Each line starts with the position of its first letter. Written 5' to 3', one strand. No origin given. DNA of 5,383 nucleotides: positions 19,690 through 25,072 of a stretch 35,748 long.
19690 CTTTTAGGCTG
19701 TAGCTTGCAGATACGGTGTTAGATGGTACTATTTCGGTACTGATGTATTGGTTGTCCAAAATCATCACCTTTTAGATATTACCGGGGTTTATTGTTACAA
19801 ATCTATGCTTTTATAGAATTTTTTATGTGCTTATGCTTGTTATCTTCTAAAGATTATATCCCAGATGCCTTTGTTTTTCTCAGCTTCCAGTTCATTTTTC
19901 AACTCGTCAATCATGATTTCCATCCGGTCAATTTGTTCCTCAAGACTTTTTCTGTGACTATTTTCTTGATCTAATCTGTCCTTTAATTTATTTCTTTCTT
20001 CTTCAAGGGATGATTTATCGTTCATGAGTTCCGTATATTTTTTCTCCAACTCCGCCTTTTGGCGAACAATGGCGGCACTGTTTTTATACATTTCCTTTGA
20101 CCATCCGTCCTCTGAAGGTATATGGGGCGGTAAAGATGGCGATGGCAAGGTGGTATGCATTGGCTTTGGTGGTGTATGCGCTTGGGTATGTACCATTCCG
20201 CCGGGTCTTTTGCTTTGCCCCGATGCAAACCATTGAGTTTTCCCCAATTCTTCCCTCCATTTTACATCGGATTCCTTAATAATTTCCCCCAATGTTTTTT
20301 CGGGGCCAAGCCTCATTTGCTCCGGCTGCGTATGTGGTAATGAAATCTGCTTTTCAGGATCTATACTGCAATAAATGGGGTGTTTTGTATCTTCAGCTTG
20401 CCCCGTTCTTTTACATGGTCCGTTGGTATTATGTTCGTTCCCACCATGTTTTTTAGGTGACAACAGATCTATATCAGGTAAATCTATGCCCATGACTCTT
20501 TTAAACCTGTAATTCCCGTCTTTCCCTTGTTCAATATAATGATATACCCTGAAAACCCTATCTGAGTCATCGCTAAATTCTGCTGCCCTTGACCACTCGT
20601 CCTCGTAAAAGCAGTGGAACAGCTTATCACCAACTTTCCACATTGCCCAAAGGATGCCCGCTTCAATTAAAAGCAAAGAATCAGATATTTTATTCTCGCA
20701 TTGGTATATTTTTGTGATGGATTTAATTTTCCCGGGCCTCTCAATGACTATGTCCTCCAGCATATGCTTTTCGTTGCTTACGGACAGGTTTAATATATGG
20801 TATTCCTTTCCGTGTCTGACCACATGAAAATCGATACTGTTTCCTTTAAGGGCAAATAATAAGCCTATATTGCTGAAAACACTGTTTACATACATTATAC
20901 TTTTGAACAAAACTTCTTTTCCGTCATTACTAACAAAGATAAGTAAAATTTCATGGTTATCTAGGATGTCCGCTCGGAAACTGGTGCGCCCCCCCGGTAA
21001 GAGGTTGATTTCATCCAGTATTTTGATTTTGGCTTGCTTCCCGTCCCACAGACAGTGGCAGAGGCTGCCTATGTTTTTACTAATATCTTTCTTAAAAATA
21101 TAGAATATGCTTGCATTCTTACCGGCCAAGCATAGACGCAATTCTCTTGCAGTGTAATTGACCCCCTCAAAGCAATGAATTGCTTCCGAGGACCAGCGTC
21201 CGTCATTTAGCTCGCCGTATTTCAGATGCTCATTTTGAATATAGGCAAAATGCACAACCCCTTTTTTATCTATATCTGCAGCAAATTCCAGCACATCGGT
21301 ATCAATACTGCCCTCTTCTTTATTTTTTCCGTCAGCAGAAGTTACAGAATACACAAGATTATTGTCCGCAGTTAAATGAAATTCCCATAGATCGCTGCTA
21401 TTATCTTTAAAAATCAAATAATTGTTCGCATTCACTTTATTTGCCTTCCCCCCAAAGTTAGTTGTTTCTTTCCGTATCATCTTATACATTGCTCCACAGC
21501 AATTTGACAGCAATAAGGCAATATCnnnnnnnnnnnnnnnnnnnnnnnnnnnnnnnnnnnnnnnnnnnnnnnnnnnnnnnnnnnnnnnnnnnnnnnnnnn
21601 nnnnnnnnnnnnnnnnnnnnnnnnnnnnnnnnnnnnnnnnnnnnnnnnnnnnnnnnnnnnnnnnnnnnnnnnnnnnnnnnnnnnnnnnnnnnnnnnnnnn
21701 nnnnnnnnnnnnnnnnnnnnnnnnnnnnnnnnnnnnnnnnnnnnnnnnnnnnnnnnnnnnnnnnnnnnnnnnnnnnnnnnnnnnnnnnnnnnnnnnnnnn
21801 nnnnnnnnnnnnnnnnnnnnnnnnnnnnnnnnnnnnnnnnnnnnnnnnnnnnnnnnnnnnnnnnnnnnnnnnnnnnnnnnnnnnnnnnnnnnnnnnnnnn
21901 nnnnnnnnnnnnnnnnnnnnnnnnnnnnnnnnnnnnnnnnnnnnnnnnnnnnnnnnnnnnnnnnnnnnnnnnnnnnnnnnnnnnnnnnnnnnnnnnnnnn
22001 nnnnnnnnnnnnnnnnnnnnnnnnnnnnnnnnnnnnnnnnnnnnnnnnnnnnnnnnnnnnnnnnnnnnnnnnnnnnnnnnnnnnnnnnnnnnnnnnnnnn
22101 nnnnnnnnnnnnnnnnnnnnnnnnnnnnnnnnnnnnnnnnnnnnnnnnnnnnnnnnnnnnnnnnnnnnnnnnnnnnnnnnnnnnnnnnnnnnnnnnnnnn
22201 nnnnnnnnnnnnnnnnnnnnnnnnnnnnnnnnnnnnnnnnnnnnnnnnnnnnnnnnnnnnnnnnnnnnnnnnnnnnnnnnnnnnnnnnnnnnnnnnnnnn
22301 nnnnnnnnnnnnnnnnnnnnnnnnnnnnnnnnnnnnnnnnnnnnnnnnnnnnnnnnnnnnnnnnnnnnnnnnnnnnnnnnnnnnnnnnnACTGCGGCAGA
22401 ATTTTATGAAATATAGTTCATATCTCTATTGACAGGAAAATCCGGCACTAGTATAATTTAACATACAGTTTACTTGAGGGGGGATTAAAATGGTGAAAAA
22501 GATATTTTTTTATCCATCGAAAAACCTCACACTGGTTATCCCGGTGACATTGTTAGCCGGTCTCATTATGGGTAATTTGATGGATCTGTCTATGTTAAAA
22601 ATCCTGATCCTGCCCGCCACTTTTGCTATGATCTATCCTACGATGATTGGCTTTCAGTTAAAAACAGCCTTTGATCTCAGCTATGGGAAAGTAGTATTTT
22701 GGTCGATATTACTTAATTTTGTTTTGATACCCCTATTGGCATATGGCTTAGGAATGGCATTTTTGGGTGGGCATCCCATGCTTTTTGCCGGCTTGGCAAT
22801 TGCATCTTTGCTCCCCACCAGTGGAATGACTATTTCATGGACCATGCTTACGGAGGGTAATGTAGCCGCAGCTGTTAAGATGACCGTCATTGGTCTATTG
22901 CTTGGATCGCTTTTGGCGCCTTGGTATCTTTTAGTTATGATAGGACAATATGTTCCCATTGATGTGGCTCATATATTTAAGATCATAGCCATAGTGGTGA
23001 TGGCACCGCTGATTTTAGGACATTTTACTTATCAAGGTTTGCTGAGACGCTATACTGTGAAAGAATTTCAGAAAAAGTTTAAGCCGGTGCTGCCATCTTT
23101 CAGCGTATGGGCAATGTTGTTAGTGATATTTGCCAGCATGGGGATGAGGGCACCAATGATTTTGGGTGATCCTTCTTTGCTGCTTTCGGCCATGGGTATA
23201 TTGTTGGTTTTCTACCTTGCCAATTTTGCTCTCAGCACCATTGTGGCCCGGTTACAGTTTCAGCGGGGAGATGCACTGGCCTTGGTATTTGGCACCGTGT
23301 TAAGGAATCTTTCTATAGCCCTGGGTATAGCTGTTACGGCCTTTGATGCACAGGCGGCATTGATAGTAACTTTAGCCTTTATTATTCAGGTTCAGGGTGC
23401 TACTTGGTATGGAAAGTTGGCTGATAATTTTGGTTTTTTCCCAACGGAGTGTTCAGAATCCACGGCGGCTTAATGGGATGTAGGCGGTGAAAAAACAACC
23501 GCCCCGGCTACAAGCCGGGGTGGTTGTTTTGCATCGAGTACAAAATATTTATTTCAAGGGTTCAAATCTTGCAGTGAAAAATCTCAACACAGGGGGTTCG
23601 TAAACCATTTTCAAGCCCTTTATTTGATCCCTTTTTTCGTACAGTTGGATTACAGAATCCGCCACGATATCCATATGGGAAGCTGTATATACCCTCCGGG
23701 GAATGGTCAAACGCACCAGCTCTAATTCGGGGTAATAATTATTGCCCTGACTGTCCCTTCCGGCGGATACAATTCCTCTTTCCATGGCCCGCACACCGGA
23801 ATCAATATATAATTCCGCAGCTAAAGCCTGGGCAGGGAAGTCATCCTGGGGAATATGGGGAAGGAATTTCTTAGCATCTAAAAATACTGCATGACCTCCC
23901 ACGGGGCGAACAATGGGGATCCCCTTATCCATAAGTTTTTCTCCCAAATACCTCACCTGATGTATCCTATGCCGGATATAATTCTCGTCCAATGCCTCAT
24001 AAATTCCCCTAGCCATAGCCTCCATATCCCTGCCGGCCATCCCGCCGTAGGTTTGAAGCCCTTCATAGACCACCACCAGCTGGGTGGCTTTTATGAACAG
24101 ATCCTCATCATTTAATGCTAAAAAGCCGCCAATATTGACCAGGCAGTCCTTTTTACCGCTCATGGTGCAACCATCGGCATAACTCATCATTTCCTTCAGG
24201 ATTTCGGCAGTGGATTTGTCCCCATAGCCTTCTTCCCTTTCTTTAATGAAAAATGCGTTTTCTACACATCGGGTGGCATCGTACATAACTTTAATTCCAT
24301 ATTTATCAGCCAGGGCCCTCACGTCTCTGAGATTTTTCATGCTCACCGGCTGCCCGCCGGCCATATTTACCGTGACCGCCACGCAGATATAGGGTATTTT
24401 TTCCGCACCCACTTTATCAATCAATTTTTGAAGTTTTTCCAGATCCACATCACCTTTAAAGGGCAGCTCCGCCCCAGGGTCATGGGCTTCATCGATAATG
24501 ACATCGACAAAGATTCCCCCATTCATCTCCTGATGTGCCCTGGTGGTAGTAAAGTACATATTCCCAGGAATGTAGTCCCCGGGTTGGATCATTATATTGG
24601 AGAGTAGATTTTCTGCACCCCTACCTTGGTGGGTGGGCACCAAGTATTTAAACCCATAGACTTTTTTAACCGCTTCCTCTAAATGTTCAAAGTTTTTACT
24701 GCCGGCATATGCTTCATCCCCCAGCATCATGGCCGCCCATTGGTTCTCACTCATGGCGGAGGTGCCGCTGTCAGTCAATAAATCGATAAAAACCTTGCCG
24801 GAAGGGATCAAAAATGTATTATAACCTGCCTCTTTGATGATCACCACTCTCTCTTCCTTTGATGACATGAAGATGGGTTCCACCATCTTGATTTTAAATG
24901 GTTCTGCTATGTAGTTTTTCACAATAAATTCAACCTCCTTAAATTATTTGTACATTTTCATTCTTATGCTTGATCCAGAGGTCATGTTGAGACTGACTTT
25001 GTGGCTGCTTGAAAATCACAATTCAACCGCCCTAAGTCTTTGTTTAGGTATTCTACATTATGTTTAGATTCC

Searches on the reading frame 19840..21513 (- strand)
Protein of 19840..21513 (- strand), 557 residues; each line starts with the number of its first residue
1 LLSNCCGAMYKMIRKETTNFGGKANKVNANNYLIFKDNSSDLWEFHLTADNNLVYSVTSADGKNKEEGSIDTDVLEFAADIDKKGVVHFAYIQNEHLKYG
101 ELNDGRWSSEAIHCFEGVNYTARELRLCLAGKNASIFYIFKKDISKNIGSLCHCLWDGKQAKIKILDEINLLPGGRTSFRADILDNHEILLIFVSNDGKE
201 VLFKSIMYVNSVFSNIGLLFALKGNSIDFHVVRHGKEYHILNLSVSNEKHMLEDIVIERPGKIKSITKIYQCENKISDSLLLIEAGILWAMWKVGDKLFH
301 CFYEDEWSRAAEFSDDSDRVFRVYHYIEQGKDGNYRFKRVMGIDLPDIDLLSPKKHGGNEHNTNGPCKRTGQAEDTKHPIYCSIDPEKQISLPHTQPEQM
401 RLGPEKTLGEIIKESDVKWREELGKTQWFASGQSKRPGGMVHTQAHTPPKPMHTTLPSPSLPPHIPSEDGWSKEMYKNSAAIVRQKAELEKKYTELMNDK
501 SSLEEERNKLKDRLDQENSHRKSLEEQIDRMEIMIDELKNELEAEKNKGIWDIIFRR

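Call 43: search_protein_families(library=pfam, proteins=[window:19840-21513:-])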
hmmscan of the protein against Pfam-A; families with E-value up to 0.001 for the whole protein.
window:19840-21513:- (557 aa): 1 family
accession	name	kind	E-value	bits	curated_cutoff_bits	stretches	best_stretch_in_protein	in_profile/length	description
PF11932.13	DUF3450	-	0.00042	20.1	32.6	1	473-539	33-99/241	Protein of unknown function (DUF3450)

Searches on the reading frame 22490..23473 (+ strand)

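Call 43: search_protein_families(library=pfam, proteins=[window:22490-23473:+])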
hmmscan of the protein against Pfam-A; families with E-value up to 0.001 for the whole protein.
window:22490-23473:+ (327 aa): 1 family
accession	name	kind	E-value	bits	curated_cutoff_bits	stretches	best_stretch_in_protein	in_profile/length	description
PF01758.21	SBF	-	1.3e-24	87.4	24.3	1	44-224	4-188/191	Sodium Bile acid symporter family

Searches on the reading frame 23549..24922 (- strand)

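Call 43: search_protein_families(library=pfam, proteins=[window:23549-24922:-])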
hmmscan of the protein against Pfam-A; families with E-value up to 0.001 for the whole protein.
window:23549-24922:- (457 aa): 1 family
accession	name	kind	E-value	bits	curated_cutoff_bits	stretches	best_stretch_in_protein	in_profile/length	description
PF01212.27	Beta_elim_lyase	-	3e-90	302.9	27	1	47-422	1-287/288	Beta-eliminating lyase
